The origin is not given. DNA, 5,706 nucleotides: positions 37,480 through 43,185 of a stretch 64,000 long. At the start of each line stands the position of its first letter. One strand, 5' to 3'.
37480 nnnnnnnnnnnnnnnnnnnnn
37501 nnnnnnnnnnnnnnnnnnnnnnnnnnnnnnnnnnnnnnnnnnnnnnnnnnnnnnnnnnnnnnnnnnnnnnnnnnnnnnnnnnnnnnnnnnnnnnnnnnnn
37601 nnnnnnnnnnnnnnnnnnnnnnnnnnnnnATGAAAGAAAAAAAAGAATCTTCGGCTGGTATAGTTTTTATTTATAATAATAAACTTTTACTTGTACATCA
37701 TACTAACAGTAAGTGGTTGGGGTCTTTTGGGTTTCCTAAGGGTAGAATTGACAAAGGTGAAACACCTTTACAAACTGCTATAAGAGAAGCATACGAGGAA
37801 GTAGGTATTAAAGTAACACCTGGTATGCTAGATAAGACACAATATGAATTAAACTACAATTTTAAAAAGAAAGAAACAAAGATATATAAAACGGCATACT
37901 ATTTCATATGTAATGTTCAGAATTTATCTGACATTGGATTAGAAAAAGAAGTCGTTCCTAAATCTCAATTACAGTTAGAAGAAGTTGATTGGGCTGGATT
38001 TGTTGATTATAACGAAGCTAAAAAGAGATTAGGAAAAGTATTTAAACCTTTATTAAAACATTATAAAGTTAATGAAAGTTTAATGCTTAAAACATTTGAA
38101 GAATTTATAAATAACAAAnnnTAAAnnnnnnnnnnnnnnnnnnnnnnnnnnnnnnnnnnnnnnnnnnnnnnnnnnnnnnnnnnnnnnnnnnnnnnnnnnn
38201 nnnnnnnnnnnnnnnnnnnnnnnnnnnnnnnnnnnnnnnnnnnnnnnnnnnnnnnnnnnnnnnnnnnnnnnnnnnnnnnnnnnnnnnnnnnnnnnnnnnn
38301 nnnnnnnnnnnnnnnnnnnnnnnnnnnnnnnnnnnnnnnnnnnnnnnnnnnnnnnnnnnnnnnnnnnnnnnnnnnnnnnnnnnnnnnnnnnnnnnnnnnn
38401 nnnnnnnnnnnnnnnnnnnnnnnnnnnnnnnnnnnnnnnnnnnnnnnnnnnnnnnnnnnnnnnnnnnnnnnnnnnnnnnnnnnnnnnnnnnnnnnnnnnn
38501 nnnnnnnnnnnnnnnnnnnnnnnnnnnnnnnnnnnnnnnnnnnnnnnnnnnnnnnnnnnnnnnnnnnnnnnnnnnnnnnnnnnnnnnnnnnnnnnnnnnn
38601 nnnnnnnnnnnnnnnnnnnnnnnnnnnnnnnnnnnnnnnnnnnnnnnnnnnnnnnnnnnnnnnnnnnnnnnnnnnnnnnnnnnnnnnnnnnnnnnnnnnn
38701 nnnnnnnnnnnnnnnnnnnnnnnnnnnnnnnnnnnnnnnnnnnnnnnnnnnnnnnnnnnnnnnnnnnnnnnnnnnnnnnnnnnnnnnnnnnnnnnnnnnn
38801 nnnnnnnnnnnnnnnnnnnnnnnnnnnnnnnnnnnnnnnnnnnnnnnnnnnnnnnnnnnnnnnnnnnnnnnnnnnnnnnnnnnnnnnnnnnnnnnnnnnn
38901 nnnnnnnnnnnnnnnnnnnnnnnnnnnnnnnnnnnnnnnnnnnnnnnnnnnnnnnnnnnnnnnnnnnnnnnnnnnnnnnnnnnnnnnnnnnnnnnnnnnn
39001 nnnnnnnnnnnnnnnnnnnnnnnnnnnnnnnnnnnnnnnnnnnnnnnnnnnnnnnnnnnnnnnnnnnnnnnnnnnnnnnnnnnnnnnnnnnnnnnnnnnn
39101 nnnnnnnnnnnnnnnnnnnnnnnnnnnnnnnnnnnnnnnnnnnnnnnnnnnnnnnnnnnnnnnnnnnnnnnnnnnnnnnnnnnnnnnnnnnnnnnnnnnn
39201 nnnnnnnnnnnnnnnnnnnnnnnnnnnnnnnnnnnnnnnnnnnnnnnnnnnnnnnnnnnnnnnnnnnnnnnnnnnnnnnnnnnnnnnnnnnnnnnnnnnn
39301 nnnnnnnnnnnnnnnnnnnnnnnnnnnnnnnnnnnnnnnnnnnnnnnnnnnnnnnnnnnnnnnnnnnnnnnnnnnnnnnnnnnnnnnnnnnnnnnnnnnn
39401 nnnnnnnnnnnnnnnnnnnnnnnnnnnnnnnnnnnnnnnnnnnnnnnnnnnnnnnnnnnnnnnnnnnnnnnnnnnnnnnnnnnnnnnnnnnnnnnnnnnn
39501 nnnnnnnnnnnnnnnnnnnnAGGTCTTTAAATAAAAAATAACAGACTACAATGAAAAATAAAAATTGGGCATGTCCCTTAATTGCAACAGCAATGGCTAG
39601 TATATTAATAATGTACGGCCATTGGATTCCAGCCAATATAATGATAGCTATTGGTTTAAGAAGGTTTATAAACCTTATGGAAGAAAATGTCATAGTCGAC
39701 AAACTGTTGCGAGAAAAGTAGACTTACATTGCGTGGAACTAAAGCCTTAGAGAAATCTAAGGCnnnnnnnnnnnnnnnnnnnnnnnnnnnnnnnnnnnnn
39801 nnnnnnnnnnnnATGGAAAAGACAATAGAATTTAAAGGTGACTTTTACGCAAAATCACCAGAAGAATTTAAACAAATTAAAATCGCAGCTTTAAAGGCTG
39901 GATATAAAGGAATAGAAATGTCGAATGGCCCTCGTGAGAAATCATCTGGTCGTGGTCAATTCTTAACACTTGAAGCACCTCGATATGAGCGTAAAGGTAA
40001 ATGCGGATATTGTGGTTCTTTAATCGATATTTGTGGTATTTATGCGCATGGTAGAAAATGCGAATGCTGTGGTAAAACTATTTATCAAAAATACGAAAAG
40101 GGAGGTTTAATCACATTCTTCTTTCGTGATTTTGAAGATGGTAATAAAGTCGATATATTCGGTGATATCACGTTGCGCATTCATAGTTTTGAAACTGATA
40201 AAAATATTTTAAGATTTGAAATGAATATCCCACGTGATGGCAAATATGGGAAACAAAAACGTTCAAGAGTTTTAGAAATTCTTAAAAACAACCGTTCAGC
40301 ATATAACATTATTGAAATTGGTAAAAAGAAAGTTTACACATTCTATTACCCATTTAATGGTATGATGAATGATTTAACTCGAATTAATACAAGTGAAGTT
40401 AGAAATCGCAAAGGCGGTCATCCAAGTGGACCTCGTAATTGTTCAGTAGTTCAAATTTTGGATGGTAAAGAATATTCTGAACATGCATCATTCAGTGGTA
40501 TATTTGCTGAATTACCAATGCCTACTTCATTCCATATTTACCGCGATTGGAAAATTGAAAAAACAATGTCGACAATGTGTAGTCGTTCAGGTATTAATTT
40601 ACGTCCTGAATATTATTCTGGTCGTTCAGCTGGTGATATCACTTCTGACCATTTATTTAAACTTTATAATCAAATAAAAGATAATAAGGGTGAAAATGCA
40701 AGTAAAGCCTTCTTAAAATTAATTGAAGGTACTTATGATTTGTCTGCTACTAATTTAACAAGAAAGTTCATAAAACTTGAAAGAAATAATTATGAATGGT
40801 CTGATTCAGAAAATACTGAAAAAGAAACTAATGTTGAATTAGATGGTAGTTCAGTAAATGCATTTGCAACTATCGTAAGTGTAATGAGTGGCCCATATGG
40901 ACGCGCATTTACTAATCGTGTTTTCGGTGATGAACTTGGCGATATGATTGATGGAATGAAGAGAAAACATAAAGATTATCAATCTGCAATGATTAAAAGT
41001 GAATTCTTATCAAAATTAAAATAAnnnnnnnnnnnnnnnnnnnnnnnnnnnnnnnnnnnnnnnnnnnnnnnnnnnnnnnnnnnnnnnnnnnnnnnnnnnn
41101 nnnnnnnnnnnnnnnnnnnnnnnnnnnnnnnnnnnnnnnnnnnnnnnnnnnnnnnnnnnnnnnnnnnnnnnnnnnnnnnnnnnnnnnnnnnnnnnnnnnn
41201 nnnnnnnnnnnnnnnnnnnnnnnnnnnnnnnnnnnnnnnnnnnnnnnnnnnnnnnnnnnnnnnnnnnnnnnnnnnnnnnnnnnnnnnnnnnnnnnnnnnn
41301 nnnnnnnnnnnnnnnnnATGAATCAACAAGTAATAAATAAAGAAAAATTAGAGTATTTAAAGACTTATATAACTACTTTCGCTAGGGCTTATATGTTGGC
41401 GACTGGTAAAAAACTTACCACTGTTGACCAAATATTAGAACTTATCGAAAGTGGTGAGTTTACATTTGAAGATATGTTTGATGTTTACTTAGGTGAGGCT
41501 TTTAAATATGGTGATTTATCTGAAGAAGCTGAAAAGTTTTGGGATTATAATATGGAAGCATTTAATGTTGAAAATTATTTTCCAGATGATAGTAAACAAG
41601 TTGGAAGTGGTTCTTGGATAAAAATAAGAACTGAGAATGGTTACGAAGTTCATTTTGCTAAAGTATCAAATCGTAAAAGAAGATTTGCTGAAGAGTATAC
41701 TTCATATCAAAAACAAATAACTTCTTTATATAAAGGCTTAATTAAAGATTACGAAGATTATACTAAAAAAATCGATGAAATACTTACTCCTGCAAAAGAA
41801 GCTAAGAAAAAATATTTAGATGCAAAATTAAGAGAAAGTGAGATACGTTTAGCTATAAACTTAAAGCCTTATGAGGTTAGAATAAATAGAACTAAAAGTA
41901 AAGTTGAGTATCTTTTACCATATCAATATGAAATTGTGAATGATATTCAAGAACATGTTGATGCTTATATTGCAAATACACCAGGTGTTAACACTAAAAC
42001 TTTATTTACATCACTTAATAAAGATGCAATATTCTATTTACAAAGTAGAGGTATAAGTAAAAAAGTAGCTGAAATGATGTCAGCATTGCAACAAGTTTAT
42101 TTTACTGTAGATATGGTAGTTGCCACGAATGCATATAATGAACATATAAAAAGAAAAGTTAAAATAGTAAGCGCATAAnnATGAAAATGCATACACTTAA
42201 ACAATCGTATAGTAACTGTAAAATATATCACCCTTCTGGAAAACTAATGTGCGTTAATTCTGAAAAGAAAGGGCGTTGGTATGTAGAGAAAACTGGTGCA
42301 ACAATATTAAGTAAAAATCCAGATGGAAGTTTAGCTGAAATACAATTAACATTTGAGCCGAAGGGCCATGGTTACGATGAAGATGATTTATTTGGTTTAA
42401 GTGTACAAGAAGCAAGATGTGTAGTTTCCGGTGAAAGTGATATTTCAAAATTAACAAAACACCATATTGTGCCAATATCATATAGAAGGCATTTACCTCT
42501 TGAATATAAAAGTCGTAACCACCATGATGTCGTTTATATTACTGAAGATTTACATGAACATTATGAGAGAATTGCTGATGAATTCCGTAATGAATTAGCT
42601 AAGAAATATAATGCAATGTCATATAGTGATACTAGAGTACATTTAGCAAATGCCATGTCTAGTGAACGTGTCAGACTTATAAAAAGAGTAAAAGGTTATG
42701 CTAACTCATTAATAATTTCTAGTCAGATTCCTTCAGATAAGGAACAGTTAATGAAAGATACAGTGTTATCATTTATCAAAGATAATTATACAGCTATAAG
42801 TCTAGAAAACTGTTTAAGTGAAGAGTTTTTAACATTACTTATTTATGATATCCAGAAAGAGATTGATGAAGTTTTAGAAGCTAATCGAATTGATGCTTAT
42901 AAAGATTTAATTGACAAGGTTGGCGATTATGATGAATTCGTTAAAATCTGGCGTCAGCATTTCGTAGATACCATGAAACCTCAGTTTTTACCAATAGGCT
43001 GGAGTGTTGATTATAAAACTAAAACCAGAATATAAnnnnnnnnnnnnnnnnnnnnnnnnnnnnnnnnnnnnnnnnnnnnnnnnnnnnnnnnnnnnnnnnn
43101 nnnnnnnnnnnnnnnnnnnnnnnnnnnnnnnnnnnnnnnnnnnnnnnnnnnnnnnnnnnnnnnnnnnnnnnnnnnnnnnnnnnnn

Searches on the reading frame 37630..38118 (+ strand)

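Call 68: search_protein_families(library=pfam, proteins=[window:37630-38118:+], max_evalue=0.001)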
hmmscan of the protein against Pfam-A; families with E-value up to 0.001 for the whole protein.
window:37630-38118:+ (163 aa): 2 families
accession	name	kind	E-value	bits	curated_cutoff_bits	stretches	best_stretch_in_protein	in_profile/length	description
PF00293.34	NUDIX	-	2.5e-18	66.8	21.1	1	7-119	4-110/134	NUDIX domain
PF22327.2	Nudt16-like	-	0.0004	20.8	27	1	31-97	33-96/161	U8 snoRNA-decapping enzyme-like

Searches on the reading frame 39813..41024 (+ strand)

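Call 3: search_protein_families(library=pfam, proteins=[window:39813-41024:+], max_evalue=0.1)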
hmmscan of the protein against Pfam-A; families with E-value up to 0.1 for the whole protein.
window:39813-41024:+ (403 aa): 2 families
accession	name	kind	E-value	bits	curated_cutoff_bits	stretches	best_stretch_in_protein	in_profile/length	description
PF18930.5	DUF5679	-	0.013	16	27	0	52-69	18-35/40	Domain of unknown function (DUF5679)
PF00130.28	C1_1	-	0.042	14.1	26.5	1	57-90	7-38/53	Phorbol esters/diacylglycerol binding domain (C1 domain)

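Call 4: search_protein_families(library=phrogs, proteins=[window:39813-41024:+], max_evalue=0.01)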
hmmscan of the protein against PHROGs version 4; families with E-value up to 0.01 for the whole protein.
window:39813-41024:+ (403 aa): 0 families

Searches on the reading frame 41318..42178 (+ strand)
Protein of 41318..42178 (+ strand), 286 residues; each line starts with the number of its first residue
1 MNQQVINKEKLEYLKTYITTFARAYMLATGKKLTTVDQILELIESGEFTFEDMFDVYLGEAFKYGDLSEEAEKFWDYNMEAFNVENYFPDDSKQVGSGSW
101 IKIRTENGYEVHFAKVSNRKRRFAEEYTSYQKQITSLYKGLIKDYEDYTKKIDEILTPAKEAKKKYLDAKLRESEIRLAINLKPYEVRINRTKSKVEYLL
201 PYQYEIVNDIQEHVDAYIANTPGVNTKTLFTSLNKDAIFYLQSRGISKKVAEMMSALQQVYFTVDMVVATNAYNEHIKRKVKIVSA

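Call 3: search_protein_families(library=pfam, proteins=[window:41318-42178:+], max_evalue=0.1)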
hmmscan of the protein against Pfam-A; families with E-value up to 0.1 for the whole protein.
window:41318-42178:+ (286 aa): 3 families
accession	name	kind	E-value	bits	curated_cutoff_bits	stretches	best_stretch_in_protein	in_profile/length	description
PF01458.23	SUFBD_core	-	0.00014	21.8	27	1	232-254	205-227/232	SUF system FeS cluster assembly, SufBD core domain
PF04410.20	Gar1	-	0.033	14.4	29.3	1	231-281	26-79/92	Gar1/Naf1 RNA binding region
PF20715.2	DUF6827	-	0.063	13.5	26.9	0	113-156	92-135/158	Domain of unknown function (DUF6827)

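Call 4: search_protein_families(library=phrogs, proteins=[window:41318-42178:+], max_evalue=0.01)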
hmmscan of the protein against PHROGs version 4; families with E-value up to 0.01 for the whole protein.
window:41318-42178:+ (286 aa): 1 family
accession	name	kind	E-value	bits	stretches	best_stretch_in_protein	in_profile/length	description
phrog_22738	-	unknown function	0.0032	18.3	0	147-189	41-82/113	-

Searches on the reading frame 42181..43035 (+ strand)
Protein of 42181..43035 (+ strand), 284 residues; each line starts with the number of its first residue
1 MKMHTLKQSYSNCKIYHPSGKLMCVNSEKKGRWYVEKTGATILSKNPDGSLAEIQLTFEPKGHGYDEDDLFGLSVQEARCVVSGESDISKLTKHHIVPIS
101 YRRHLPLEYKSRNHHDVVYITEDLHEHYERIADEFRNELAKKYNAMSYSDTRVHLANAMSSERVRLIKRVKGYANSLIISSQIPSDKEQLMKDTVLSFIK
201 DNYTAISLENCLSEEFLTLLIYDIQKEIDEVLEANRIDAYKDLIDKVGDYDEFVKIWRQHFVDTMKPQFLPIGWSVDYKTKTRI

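Call 3: search_protein_families(library=pfam, proteins=[window:42181-43035:+], max_evalue=0.1)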
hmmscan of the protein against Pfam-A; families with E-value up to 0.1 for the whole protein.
window:42181-43035:+ (284 aa): 1 family
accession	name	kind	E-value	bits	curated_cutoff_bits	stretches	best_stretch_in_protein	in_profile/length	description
PF20698.3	PIN-TPR-GreABC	-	0.02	15.6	27.8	1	113-194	21-95/138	PIN domain associated with the TPR-GreAB-C-PIN system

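Call 4: search_protein_families(library=phrogs, proteins=[window:42181-43035:+], max_evalue=0.01)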
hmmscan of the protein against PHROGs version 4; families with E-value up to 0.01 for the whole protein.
window:42181-43035:+ (284 aa): 0 families

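Call 65: search_protein_families(library=ncbifam, proteins=[window:42181-43032:+], max_evalue=0.01)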
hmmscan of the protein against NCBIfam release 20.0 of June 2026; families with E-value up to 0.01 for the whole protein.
window:42181-43032:+ (284 aa): 0 families

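Call 102: search_protein_families(library=padloc, proteins=[window:42181-43032:+], max_evalue=0.01)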
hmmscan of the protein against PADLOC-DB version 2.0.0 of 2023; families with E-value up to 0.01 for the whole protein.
window:42181-43032:+ (284 aa): 0 families
